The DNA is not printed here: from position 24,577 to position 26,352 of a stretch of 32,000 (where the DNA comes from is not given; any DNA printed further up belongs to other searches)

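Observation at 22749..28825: Uncharacterised five-gene cluster: PP-loop and E1/ThiF adenylating enzymes with two paralogous multi-GNAT proteins and an aminotransferase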

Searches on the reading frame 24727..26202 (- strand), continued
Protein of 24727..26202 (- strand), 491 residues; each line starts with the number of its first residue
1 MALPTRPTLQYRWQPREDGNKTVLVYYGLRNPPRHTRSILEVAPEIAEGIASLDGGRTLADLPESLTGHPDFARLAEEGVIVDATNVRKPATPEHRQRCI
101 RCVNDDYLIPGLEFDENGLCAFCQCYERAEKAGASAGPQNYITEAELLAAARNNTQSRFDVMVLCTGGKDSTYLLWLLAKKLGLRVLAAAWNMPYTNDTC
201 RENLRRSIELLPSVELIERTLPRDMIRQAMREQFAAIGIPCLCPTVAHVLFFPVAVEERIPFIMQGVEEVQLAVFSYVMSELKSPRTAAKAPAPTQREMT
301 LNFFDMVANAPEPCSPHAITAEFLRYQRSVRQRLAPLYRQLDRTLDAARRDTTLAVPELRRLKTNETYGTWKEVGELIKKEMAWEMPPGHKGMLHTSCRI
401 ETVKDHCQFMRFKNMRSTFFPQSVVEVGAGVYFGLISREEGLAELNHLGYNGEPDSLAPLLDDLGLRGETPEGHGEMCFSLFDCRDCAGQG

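Call 42: fold_search(model_id=the predicted structure, library=pdb)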
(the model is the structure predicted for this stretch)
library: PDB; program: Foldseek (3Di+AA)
matches with E <= 10: 1367; with E <= 0.001: 10
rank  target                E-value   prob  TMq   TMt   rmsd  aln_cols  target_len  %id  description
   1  8wex_B                6.4e-10  1.00  0.42  0.52   9.6       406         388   14  Crystal structure of N-acetyl sugar amidotransferase from Legionella pneumophila (released 2024-05-22)
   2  8wex_A                1.4e-09  1.00  0.44  0.55   9.9       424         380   16  Crystal structure of N-acetyl sugar amidotransferase from Legionella pneumophila (released 2024-05-22)
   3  5b4e                  7.4e-06  1.00  0.22  0.34  16.1       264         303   18  Sulfur Transferase TtuA in complex with iron sulfur cluster and ATP derivative (released 2017-05-03)
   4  5b4f                  1.6e-04  1.00  0.21  0.32  15.8       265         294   17  Sulfur Transferase TtuA in complex with iron sulfur cluster (released 2017-05-10)
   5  5ztb_A                1.7e-04  1.00  0.21  0.31  15.5       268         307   17  Structure of Sulfurtransferase (released 2019-06-12)
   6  1ct9_D                5.3e-04  0.99  0.22  0.22  16.0       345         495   14  CRYSTAL STRUCTURE OF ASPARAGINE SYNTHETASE B FROM ESCHERICHIA COLI (released 1999-12-15)
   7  5udq_B                5.6e-04  1.00  0.20  0.37  18.1       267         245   15  LarE, a sulfur transferase involved in synthesis of the cofactor for lactate racemase, apo form (released 2017-08-23)
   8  5udu_A                6.9e-04  0.98  0.18  0.31  21.5       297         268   15  LarE, a sulfur transferase involved in synthesis of the cofactor for lactate racemase, in complex with manganese (released 2017-08-23)
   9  5ztb_B                7.7e-04  0.99  0.22  0.32  15.9       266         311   18  Structure of Sulfurtransferase (released 2019-06-12)
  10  6dg3_H                9.6e-04  0.99  0.19  0.35  18.5       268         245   15  LarE, a sulfur transferase involved in synthesis of the cofactor for lactate racemase, in complex with caesium (released 2019-05-22)
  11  1ct9_B                1.0e-03  0.96  0.21  0.21  16.8       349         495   14  CRYSTAL STRUCTURE OF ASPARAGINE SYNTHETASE B FROM ESCHERICHIA COLI (released 1999-12-15)
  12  5gha_D                1.1e-03  1.00  0.21  0.31  10.3       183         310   16  Sulfur Transferase TtuA in complex with Sulfur Carrier TtuB (released 2017-05-03)
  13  5ztb_C                1.1e-03  0.98  0.21  0.31  15.5       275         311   16  Structure of Sulfurtransferase (released 2019-06-12)
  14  5unm_A                1.1e-03  0.97  0.18  0.31  21.6       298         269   14  LarE, a sulfur transferase involved in synthesis of the cofactor for lactate racemase, substrate free form with flexib (released 2017-08-23)
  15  1kh1_C                1.2e-03  1.00  0.17  0.21  12.2       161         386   19  Crystal Structure of Thermus thermophilus HB8 Argininosuccinate Synthetase (released 2002-04-03)
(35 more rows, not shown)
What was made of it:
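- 24727..26202 (-): Gene 3 (491 aa, DND132_3131): NASAT-like PP-loop ATP pyrophosphatase, predicted to activate an amide or carbonyl oxygen. Foldseek best hit 8wex NASAT, E=6e-10 (call 42).
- On NASAT (TIGR03573 WbuX subfamily): Foldseek E=6.4e-10, TM 0.42-0.55 over ~410 columns, the best PDB hit (call 42).
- After NASAT, the next Foldseek hits are Fe-S or sulfur-inserting PP-loop enzymes: TtuA 7e-6, then LarE and YcfA (call 42).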

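Call 60: search_solved_structures(query=L038:6099-7604:+, max_evalue=0.01)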
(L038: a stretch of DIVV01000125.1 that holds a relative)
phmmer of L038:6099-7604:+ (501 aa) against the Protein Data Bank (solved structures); distinct sequences matched with E-value up to 0.01: 6.
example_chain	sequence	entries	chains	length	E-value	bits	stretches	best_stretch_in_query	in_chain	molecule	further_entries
6m36_A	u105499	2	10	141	7.6e-11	44.7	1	9-126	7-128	Serine-protein kinase RsbW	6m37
1l0o_A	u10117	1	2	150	5.6e-05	25.4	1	25-140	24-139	Anti-sigma F factor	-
1til_A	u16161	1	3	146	7e-05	25.1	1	25-139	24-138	Anti-sigma F factor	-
9qih_A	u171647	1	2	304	8.3e-05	24.8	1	63-138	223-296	SenB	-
1th8_A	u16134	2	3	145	0.00021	23.5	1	25-136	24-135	Anti-sigma F factor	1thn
1tid_A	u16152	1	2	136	0.00028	23.1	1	25-133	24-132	Anti-sigma F factor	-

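Call 66: search_protein_families(library=padloc, proteins=[window:24727-26202:-], max_evalue=0.01)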
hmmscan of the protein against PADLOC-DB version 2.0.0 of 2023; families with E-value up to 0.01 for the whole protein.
window:24727-26202:- (491 aa): 0 families

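Call 74: search_dna_similar(query=window:24727-26202:-, collection=plasmids, mode=protein, max_evalue=0.001, max_rows=15)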
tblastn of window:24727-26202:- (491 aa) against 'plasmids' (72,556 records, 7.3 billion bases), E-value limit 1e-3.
Records with a match: 3; places in all: 3; records where one place covers at least 80% of the query: 0.
Best place of each record, by identity: <60% 3.
By first word of the organism name: Roseovarius 1; Pseudohalocynthiibacter 1; Azospirillum 1.
By predicted mobility (MOB-suite, as given by PLSDB): non-mobilizable 1; conjugative 1; mobilizable 1.
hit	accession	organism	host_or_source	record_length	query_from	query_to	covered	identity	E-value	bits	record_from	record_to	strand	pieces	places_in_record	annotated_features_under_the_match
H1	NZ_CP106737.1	Roseovarius pelagicus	cell culture,Arctic seawater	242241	59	272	44%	27.4%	8e-6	56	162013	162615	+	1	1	non-ribosomal peptide synthetase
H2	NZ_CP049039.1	Pseudohalocynthiibacter aestuariivivens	pure culutre,Seawater recirculating ...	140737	59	272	44%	26.5%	3e-4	51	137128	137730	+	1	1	none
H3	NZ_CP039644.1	Azospirillum sp. TSA2s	Soil,rice paddy soil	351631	88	266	36%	28.9%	8e-6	56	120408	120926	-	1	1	N-acetyl sugar amidotransferase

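Call 75: get_annotated_region(hit=H3, flank=5000)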
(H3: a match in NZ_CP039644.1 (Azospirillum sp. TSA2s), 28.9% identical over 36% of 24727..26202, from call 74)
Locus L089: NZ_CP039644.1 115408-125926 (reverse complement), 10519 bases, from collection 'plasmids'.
description: Azospirillum sp. TSA2s plasmid p2, complete sequence
organism: Azospirillum sp. TSA2s (NCBI taxid 709810)
taxonomy: Bacteria; Pseudomonadota; Alphaproteobacteria; Rhodospirillales; Azospirillaceae; Azospirillum; Azospirillum sp. TSA2s
host: -; source: Soil,rice paddy soil; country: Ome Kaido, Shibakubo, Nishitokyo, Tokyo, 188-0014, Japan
typing (MOB-suite, as given by PLSDB): mobilizable; replicon rep_cluster_1806; relaxase MOBP
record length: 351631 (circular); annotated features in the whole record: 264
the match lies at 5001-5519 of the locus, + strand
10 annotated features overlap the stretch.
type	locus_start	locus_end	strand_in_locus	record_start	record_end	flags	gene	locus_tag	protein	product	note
CDS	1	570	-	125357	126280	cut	-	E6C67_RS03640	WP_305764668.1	GDP-L-fucose synthase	-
CDS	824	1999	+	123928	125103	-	-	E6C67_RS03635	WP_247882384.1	DUF5672 family protein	-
CDS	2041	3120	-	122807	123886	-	-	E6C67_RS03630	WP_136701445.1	Gfo/Idh/MocA family oxidoreductase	-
CDS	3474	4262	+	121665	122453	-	-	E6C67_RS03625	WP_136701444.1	imidazole glycerol phosphate synthase cyclase subunit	-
CDS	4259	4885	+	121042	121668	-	hisH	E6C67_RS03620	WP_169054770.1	imidazole glycerol phosphate synthase subunit HisH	GO:0000105 - histidine biosynthetic process [Evidence IEA]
CDS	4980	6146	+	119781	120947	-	-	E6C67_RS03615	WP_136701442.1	N-acetyl sugar amidotransferase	-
CDS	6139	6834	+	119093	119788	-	-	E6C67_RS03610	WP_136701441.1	acylneuraminate cytidylyltransferase family protein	-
CDS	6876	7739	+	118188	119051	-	-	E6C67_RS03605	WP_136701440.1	sugar phosphate isomerase/epimerase family protein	-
CDS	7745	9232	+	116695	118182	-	-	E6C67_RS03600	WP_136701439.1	aminotransferase class I/II-fold pyridoxal phosphate-dependent enzyme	GO:0009058 - biosynthetic process [Evidence IEA]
CDS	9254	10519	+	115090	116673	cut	-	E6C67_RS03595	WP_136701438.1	hypothetical protein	-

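Call 76: get_annotated_region(hit=H1, flank=6000)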
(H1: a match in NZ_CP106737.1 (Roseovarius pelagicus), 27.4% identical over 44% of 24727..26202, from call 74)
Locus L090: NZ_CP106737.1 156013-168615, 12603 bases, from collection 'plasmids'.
description: Roseovarius pelagicus strain HL-MP18 plasmid unnamed2, complete sequence
organism: Roseovarius pelagicus (NCBI taxid 2980108)
taxonomy: Bacteria; Pseudomonadota; Alphaproteobacteria; Rhodobacterales; Roseobacteraceae; Roseovarius; Roseovarius pelagicus
host: -; source: cell culture,Arctic seawater; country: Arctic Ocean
typing (MOB-suite, as given by PLSDB): non-mobilizable; replicon rep_cluster_392,rep_cluster_610
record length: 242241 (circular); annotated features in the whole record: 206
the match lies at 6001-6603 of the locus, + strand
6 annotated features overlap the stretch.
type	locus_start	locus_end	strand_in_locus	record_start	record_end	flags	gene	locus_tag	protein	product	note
CDS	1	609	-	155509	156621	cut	-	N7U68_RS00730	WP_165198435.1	methyltransferase domain-containing protein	-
CDS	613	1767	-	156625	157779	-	-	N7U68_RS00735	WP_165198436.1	acyl-CoA dehydrogenase family protein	-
CDS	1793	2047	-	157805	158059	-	-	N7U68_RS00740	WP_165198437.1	phosphopantetheine-binding protein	-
CDS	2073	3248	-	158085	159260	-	-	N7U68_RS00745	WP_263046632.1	HupE/UreJ family protein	-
CDS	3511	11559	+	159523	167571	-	-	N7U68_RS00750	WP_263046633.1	non-ribosomal peptide synthetase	-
CDS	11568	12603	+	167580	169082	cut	-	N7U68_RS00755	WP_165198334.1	oligosaccharide flippase family protein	-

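Call 77: search_protein_families(library=pfam, proteins=[L090:3511-11559:+], max_evalue=0.001)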
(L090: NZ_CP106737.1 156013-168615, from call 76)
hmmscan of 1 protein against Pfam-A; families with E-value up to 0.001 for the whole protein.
L090:3511-11559:+ (2682 aa): 6 families
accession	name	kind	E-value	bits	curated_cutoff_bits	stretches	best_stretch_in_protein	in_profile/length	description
PF00501.34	AMP-binding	-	1.5e-124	416.1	29.9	2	1789-2129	3-383/384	AMP-binding enzyme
PF00668.25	Condensation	-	7e-62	210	30.6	2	1371-1762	14-444/456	Condensation domain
PF00550.31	PP-binding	-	2.3e-30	105.1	20.8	2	1271-1333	2-66/67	Phosphopantetheine attachment site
PF13193.12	AMP-binding_C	-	2e-10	41.9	24.5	0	1186-1241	23-76/76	AMP-binding enzyme C-terminal domain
PF00975.26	Thioesterase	-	2.5e-08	34.8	26.4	1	2449-2515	40-106/226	Thioesterase domain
PF06508.19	QueC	-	0.00015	21.8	22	1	924-997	3-76/210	Queuosine biosynthesis protein QueC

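Call 83: list_cluster_members(proteins=[L056:10001-11407:+, L056:9983-11407:+, L056:9956-11407:+, L017:7427-8899:+, L017:7433-8899:+, L018:10001-11464:+, L040:9980-11434:+, L040:9995-11434:+, L062:9992-11383:+, L068:9992-11377:+])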
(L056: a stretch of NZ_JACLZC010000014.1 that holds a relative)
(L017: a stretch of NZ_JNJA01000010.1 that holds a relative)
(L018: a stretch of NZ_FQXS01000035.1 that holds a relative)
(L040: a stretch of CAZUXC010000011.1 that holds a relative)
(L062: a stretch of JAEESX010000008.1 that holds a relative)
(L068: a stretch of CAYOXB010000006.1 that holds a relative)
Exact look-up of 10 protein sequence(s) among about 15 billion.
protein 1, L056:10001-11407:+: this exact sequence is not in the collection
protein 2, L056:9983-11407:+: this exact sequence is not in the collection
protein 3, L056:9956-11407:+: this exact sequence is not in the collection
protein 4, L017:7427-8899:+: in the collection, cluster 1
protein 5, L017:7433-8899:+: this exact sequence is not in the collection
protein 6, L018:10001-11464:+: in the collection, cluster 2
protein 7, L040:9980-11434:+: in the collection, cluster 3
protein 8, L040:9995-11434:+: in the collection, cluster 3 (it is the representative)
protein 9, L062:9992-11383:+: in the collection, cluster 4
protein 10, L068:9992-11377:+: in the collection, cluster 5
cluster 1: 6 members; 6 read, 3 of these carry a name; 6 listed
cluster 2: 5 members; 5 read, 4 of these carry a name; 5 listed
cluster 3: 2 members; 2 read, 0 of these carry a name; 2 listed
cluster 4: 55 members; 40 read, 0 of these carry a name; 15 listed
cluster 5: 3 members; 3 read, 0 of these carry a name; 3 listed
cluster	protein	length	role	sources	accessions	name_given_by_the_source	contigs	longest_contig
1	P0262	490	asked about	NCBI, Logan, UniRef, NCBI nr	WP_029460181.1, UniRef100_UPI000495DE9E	hypothetical protein [Solidesulfovibrio alcoholivorans] | hypothetical protein n=1 Tax=Solidesulfovibrio alcoholivorans TaxID=81406 ...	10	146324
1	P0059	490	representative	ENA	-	-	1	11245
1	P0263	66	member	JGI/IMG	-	hypothetical protein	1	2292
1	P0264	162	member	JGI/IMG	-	hypothetical protein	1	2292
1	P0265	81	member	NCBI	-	-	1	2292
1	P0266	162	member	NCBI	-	-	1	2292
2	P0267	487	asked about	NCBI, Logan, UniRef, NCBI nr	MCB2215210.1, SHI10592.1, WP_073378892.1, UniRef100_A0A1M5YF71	hypothetical protein [Desulfofustis glycolicus] | Uncharacterized protein n=1 Tax=Desulfofustis glycolicus DSM 9705 TaxID=1121409 ...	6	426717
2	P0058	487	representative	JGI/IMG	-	hypothetical protein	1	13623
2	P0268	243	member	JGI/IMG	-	hypothetical protein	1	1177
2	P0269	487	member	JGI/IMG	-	hypothetical protein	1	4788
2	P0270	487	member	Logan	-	-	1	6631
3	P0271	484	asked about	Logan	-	-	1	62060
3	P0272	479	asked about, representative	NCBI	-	-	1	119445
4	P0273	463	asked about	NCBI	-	-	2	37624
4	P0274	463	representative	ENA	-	-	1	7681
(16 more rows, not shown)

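Call 92: search_protein_representatives(alignment_id=A1)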
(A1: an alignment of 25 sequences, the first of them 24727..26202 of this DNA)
Query: 25 sequences, 488 profile positions. Proteins with E-value up to 0.001 (for the whole library): 2837; up to 1e-10: 1018; up to 1e-30: 43. The best 150 are listed.
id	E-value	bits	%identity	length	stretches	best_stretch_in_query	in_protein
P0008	3.8e-238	807.2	-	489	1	2-486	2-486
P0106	7.6e-209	710.6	-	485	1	5-485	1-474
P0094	1.1e-174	598.0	-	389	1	100-487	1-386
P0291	2.8e-172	590.0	-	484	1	4-485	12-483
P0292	1.2e-167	574.7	-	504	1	5-482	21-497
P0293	1.4e-163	561.3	-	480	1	4-477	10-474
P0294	4.0e-161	553.2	-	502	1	4-482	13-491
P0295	9.8e-131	452.9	-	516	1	4-474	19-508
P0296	1.3e-127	442.7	-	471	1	3-482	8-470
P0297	2.5e-122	425.2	-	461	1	5-465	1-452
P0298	1.5e-119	416.1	-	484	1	8-479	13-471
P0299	1.5e-106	373.2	-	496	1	3-463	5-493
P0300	4.9e-104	364.9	-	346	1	129-483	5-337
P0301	5.0e-100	351.7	-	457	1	5-471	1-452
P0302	6.9e-99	347.9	-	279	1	6-281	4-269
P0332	9.9e-30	119.8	-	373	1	143-468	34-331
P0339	3.3e-28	114.8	-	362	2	94-268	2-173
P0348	6.1e-26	107.3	-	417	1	95-471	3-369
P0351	1.2e-25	106.3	-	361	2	95-269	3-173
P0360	2.9e-24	101.8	-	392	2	96-272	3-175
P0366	2.0e-23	99.1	-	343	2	97-267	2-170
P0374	7.6e-23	97.1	-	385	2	94-266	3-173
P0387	6.0e-22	94.2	-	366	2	95-266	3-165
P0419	5.6e-20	87.7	-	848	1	88-345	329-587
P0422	7.4e-20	87.3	-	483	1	82-268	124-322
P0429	2.0e-19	85.8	-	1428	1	92-271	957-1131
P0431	2.9e-19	85.3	-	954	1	90-271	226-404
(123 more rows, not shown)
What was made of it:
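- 24727..26202 (-): About 43 clusters at E<=1e-30 among 1.84 billion representatives (call 92).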
